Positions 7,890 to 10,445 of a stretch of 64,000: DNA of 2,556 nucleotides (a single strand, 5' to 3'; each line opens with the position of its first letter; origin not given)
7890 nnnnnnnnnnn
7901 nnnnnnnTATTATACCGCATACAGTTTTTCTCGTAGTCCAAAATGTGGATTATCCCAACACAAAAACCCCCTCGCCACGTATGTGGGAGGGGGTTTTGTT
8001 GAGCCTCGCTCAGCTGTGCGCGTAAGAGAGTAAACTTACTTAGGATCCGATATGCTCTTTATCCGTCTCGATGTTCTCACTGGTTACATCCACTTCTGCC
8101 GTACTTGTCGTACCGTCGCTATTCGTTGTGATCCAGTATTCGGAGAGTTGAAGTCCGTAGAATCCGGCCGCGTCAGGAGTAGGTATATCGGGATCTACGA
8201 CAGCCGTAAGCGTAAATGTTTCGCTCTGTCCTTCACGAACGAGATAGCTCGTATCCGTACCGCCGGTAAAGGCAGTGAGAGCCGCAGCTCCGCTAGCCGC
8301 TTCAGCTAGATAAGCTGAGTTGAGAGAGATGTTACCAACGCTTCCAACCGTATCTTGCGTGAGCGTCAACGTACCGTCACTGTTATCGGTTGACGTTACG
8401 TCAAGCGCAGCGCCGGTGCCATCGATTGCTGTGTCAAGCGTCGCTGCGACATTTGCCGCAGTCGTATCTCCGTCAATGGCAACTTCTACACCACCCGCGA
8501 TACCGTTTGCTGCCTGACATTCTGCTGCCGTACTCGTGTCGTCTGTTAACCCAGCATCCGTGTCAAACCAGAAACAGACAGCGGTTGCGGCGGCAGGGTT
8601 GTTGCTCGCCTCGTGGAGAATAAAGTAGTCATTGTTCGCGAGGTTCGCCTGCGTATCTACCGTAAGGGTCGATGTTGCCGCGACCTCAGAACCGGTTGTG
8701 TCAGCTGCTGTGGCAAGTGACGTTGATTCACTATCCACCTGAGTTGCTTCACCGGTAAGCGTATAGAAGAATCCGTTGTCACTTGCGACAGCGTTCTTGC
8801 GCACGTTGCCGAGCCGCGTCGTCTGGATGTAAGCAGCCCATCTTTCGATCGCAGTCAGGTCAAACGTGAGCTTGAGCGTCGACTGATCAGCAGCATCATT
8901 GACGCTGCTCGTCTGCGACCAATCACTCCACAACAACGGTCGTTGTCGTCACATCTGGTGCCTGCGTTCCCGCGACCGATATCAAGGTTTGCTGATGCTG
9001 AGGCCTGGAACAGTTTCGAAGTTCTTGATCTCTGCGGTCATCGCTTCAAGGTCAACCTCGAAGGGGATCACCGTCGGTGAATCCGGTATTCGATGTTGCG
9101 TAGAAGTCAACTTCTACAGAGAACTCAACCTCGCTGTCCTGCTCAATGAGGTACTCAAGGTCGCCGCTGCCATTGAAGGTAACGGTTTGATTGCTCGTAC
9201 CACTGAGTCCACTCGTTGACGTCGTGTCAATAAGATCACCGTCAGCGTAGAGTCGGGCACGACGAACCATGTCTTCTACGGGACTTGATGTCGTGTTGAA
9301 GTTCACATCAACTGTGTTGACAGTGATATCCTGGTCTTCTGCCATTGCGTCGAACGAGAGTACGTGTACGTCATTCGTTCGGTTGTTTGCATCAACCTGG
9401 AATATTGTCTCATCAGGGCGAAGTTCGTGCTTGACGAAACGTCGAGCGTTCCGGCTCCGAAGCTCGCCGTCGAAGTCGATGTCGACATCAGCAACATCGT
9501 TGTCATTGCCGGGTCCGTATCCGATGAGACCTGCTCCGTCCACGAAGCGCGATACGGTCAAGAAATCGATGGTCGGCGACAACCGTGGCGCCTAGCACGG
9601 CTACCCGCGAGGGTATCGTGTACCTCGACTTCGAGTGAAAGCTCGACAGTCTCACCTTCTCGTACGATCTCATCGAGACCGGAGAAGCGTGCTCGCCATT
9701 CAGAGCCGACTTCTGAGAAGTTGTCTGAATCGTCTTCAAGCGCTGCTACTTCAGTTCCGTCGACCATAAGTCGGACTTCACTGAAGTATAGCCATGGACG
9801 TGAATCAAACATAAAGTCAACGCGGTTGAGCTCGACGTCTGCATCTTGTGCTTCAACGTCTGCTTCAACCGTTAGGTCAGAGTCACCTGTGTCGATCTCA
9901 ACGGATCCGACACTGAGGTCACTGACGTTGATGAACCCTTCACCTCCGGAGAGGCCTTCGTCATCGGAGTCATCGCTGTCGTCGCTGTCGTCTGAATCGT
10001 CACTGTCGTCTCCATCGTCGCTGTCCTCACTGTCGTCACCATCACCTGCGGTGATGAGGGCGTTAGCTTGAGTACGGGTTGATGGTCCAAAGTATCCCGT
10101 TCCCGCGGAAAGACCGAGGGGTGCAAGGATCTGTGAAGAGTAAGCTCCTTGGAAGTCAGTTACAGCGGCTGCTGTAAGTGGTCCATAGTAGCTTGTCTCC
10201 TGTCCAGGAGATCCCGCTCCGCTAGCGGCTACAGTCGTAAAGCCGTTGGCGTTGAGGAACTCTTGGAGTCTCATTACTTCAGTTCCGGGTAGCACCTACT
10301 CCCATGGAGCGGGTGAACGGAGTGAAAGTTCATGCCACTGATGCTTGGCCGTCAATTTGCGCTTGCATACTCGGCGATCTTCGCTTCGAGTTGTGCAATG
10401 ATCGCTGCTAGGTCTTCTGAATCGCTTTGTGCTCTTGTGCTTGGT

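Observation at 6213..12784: Tandem array of three paralogous PG-binding envelope proteins; two of three copies carry multiple frameshifts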

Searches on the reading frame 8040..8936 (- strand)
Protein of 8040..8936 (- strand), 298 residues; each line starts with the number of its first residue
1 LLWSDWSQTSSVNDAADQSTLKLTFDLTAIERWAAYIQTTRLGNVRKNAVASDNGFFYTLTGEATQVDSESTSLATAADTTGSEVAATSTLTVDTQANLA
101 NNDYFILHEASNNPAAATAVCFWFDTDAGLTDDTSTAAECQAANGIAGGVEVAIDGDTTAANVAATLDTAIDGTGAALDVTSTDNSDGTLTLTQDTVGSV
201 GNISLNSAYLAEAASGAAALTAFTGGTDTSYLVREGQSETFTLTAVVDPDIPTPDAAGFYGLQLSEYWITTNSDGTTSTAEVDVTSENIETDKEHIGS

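Call 4: search_protein_families(library=pfam, proteins=[window:8040-8936:-], max_evalue=1)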
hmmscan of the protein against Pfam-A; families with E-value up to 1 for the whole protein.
window:8040-8936:- (298 aa): 1 family
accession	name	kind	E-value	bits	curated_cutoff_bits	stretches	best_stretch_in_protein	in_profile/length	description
PF00354.24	Pentaxin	-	0.021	15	25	0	139-208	88-156/194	Pentaxin family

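Call 32: find_homologous_proteins(query=window:8040-8936:-, max_evalue=0.001)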
Query window:8040-8936:- (298 aa): 2 proteins with E <= 0.001 among 8000 candidates.
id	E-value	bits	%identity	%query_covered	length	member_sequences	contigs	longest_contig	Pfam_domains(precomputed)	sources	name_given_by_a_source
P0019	1.5e-178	610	100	100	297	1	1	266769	-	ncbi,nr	ncbi:MAG: hypothetical protein U5L75_02550 [Candidatus Campbellbacteria bacterium]|nr:hypothetical p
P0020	2.6e-30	124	50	57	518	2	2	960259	PF01471.24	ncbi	ncbi:MAG: peptidoglycan-binding domain-containing protein [bacterium]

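Call 34: find_encoding_contigs(protein=P0019, flank=10000, max_places=4)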
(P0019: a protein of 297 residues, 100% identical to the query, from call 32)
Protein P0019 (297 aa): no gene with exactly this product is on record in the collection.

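Call 35: find_encoding_contigs(protein=P0020, flank=10000, max_places=3)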
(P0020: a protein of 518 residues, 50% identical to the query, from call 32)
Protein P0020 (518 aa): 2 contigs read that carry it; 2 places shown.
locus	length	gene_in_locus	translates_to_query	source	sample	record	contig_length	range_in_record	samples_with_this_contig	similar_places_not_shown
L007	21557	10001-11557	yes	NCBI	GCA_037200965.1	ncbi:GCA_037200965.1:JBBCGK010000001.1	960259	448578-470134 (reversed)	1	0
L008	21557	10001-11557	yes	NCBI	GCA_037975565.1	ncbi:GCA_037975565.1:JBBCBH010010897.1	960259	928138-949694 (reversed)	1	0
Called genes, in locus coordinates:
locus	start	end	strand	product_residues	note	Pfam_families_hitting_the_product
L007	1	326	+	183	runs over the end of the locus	-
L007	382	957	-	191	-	PF08207:EFP_N, PF09285:Elong-fact-P_C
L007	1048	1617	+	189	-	PF04542:Sigma70_r2, PF08281:Sigma70_r4_2, PF04545:Sigma70_r4 (weak)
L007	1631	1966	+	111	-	-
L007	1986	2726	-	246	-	-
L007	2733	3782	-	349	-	PF00154:RecA_N, PF08423:Rad51, PF27531:MT3502_N (weak), PF06745:ATPase (weak), PF01637:ATPase_2 (weak), PF21096:RecA_C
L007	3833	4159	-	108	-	PF09136:Glucodextran_B (weak)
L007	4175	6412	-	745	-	PF13491:FtsK_4TM, PF17854:FtsK_alpha, PF01580:FtsK_SpoIIIE, PF09397:FtsK_gamma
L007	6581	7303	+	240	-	-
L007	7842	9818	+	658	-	PF01471:PG_binding_1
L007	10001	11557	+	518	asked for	PF01471:PG_binding_1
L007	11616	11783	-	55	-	PF00512:HisKA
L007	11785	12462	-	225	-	PF00072:Response_reg, PF00486:Trans_reg_C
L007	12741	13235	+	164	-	PF00466:Ribosomal_L10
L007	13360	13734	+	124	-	PF16320:Ribosomal_L12_N, PF00542:Ribosomal_L12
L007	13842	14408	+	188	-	-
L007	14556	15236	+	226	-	PF05552:MS_channel_1st_1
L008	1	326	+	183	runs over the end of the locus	-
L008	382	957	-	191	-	PF08207:EFP_N, PF09285:Elong-fact-P_C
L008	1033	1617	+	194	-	PF04542:Sigma70_r2, PF08281:Sigma70_r4_2, PF04545:Sigma70_r4 (weak)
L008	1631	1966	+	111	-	-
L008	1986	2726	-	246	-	-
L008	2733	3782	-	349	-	PF00154:RecA_N, PF08423:Rad51, PF27531:MT3502_N (weak), PF06745:ATPase (weak), PF01637:ATPase_2 (weak), PF21096:RecA_C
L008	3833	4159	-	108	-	PF09136:Glucodextran_B (weak)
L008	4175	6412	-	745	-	PF13491:FtsK_4TM, PF17854:FtsK_alpha, PF01580:FtsK_SpoIIIE, PF09397:FtsK_gamma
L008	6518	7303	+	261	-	-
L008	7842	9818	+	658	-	PF01471:PG_binding_1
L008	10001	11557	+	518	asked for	PF01471:PG_binding_1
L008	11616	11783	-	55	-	PF00512:HisKA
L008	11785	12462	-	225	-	PF00072:Response_reg, PF00486:Trans_reg_C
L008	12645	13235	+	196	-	PF00466:Ribosomal_L10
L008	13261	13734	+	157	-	PF16320:Ribosomal_L12_N, PF00542:Ribosomal_L12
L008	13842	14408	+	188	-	-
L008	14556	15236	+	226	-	PF05552:MS_channel_1st_1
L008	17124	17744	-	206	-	-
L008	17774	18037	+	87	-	-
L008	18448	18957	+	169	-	PF00961:LAGLIDADG_1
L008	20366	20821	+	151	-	PF00961:LAGLIDADG_1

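Call 64: search_protein_families(library=ncbifam, proteins=[window:8040-8936:-], max_evalue=0.01)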
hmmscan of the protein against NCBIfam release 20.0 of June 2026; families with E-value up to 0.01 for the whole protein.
window:8040-8936:- (298 aa): 0 families

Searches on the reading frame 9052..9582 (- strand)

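Call 4: search_protein_families(library=pfam, proteins=[window:9052-9582:-], max_evalue=1)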
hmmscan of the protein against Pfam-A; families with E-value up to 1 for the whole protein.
window:9052-9582:- (176 aa): 2 families
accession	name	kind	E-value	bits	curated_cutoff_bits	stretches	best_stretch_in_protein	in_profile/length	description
PF07705.17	CARDB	-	0.039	14.6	22.7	1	109-159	40-84/101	CARDB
PF12019.13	GspH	-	0.094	13.7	21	1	89-145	37-82/108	Type II transport protein GspH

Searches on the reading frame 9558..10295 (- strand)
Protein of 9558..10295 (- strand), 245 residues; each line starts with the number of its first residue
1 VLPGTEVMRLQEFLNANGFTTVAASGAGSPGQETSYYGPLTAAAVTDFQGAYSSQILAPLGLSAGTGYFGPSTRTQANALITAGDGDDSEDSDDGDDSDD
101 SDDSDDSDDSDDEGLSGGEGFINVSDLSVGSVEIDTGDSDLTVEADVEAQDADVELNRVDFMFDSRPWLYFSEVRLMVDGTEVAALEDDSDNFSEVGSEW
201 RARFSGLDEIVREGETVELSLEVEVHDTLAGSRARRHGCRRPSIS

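Call 4: search_protein_families(library=pfam, proteins=[window:9558-10295:-], max_evalue=1)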
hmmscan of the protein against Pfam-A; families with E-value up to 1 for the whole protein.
window:9558-10295:- (245 aa): 2 families
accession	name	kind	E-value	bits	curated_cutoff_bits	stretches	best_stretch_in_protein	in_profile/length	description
PF01471.23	PG_binding_1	-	8.2e-09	36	23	1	4-52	2-41/57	Putative peptidoglycan binding domain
PF00865.23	Osteopontin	-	0.43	10.4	25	1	86-112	82-108/291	Osteopontin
